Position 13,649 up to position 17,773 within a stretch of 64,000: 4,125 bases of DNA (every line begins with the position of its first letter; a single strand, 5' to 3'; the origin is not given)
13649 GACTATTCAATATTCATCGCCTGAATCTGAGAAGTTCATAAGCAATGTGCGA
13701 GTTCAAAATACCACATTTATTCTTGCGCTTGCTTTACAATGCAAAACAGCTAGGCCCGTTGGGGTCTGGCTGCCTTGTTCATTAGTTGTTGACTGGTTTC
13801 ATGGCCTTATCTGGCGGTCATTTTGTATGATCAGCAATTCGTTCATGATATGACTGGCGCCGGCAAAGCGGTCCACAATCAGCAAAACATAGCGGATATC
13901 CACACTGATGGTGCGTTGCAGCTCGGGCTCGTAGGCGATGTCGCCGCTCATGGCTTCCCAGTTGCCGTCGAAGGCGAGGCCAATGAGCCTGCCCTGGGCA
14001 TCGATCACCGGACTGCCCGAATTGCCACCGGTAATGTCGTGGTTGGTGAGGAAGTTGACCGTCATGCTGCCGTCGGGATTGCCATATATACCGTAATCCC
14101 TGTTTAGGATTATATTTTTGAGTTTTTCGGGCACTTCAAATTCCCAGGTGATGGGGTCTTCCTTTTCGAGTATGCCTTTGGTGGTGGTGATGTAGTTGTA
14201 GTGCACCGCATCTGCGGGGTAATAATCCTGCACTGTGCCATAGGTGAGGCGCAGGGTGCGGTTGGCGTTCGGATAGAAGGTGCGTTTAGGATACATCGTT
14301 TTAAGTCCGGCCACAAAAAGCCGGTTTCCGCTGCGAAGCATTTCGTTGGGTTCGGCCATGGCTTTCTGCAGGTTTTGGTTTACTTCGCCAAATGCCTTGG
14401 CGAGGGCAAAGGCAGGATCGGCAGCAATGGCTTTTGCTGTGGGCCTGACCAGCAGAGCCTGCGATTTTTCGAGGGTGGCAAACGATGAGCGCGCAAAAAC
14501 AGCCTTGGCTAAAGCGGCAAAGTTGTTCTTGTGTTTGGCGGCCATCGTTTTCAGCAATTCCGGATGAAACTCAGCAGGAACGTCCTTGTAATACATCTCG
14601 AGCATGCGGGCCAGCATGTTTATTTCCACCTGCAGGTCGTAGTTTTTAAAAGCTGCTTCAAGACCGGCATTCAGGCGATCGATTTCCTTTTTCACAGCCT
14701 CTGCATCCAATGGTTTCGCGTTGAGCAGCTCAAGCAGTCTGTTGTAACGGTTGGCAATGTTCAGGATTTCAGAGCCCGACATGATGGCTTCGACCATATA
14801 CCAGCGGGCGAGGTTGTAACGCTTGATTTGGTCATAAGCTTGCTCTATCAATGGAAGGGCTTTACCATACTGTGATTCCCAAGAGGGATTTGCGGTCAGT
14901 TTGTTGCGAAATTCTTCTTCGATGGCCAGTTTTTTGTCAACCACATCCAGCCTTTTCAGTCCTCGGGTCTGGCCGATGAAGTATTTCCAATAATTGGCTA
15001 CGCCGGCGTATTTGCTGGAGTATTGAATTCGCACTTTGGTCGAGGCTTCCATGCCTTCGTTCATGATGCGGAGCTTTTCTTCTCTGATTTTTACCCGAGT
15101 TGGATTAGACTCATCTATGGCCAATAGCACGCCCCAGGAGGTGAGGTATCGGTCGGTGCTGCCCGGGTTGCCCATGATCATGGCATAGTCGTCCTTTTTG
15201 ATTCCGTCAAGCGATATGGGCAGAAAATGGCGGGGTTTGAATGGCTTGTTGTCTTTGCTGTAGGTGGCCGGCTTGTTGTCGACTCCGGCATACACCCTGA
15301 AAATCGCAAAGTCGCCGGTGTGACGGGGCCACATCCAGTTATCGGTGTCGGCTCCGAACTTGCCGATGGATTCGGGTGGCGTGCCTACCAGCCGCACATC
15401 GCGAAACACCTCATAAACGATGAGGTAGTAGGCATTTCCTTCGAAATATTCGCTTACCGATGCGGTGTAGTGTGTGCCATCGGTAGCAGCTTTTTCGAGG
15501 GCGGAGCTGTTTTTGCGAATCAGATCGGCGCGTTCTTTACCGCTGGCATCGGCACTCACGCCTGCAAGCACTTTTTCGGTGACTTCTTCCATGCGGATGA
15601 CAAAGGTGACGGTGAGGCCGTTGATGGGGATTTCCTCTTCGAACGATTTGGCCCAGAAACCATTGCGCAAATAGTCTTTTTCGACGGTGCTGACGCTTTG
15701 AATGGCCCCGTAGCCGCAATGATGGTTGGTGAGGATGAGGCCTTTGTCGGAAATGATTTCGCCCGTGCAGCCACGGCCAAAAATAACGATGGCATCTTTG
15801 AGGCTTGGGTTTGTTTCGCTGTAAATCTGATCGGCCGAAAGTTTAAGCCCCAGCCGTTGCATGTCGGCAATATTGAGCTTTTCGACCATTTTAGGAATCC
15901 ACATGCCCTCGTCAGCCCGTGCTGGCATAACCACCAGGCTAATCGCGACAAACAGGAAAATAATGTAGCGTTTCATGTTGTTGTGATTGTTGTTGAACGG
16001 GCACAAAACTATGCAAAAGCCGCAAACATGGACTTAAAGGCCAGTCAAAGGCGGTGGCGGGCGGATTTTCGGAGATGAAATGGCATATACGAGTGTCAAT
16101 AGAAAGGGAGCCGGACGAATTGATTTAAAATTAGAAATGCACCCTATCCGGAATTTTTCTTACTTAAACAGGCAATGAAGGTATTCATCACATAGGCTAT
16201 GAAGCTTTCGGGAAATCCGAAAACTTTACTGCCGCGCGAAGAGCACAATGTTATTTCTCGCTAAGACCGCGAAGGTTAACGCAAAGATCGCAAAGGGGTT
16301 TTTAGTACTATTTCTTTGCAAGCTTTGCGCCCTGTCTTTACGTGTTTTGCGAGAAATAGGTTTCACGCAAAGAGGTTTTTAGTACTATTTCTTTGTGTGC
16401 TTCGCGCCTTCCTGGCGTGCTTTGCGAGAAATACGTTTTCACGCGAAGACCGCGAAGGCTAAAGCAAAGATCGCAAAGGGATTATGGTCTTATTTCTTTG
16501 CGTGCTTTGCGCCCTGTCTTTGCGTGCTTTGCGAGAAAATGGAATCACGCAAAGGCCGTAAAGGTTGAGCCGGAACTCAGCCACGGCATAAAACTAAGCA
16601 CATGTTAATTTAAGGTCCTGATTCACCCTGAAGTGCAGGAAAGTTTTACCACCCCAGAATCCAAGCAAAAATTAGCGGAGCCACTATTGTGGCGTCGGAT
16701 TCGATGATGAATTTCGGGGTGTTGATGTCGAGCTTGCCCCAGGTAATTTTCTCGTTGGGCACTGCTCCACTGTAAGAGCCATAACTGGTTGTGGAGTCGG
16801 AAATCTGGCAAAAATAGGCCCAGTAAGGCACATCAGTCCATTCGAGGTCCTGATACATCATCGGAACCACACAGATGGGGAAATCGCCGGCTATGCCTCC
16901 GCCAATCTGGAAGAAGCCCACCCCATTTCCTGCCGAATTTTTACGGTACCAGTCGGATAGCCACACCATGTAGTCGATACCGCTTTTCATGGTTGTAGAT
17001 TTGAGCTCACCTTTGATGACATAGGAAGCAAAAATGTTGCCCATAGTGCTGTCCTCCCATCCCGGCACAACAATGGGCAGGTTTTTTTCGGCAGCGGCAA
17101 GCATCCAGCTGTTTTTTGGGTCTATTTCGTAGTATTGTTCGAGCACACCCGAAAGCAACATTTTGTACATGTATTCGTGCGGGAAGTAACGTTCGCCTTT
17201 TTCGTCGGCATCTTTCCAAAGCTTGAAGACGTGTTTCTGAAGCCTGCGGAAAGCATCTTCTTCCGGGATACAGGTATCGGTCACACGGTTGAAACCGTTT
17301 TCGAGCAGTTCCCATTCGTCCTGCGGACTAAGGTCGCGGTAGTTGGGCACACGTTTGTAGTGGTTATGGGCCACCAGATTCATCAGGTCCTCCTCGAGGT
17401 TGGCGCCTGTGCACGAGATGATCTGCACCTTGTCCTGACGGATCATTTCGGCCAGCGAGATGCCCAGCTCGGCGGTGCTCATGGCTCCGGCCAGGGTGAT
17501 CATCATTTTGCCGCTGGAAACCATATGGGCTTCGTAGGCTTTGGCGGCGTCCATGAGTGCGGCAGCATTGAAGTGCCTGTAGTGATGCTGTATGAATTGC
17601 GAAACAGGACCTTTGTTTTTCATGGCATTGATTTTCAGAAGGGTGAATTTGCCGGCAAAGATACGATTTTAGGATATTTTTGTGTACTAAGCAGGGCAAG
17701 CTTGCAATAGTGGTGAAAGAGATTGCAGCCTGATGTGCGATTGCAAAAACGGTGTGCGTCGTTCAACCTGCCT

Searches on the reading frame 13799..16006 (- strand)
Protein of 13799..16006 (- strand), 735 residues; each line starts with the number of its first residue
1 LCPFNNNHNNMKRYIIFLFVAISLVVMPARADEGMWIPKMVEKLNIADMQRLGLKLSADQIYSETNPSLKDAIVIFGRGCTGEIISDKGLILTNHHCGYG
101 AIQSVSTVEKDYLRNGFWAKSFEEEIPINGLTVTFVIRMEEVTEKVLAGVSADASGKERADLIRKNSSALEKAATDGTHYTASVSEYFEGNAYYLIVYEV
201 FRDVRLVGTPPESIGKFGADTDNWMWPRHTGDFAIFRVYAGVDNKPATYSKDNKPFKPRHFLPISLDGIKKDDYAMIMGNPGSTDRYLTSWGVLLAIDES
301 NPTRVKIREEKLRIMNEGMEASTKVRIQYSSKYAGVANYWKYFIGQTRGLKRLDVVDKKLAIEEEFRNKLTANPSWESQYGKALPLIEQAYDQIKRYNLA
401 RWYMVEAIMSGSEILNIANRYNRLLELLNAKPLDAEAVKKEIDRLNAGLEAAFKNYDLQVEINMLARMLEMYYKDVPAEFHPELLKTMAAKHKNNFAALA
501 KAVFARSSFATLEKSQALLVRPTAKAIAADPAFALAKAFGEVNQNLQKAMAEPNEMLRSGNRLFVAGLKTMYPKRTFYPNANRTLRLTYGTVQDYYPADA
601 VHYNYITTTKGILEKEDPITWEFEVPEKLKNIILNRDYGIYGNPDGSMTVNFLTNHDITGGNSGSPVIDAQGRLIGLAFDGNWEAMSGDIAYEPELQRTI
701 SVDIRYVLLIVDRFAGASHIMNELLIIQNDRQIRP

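Call 7: search_protein_families(library=pfam, proteins=[window:13799-16006:-], max_evalue=0.01)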
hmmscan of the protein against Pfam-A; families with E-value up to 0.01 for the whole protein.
window:13799-16006:- (735 aa): 3 families
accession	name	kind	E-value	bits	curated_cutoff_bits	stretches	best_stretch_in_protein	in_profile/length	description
PF10459.15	Peptidase_S46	-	4.1e-240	799.6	22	1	31-724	1-696/698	Peptidase S46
PF13365.12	Trypsin_2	-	2.7e-10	41.6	27.6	1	630-677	108-144/144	Trypsin-like peptidase domain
PF00089.32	Trypsin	-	1.7e-05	25.2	20.6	0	79-105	26-50/220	Trypsin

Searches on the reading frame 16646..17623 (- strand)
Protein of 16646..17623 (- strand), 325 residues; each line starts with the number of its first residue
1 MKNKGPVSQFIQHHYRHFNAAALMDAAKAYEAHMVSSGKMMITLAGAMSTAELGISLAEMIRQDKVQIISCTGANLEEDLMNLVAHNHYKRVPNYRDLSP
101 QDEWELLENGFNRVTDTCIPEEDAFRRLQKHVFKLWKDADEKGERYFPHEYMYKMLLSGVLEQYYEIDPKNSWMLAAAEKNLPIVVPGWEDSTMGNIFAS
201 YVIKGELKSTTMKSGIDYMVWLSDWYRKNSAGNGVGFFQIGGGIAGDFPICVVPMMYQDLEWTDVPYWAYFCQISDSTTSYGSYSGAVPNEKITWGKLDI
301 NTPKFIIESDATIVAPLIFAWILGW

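Call 7: search_protein_families(library=pfam, proteins=[window:16646-17623:-], max_evalue=0.01)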
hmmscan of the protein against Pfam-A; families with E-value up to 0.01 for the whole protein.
window:16646-17623:- (325 aa): 1 family
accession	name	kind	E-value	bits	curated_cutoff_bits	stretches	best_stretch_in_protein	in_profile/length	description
PF01916.23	DS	-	1.2e-40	140.1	27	1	17-320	10-286/288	Deoxyhypusine synthase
